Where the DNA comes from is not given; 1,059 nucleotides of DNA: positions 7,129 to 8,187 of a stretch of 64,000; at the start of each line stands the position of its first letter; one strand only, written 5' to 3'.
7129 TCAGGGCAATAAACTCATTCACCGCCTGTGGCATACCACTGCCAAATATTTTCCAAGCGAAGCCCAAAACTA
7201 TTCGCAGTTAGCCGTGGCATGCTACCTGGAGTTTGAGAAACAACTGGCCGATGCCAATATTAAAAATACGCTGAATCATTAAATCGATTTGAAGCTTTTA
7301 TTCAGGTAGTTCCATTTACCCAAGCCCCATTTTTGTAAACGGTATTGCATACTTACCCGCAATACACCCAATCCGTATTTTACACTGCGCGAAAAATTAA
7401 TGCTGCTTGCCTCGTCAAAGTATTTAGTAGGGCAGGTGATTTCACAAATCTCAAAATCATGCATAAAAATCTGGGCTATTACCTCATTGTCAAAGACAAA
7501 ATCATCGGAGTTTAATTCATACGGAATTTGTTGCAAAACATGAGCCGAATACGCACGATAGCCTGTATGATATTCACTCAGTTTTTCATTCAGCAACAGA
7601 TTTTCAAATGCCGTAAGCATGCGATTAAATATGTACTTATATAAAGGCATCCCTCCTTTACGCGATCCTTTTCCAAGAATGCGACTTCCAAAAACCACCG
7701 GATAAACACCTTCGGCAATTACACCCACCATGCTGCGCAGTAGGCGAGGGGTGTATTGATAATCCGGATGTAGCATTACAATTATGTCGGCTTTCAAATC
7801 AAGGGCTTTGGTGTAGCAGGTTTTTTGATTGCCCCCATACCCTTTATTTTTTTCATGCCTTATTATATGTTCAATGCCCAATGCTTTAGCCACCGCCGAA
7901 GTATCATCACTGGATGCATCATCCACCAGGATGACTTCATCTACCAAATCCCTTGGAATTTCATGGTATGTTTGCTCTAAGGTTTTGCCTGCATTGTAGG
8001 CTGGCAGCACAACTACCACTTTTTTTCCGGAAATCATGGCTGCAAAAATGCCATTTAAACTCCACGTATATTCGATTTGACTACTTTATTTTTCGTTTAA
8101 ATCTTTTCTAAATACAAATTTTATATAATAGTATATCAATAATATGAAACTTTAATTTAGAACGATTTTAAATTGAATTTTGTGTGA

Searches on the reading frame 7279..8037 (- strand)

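Call 66: search_protein_families(library=pfam, proteins=[window:7279-8037:-], max_evalue=0.00001)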
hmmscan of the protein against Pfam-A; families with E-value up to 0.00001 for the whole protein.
window:7279-8037:- (252 aa): 1 family
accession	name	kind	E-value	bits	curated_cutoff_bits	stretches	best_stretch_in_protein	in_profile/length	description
PF00535.33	Glycos_transf_2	-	2.8e-21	76.6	23.3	1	9-170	2-166/168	Glycosyl transferase family 2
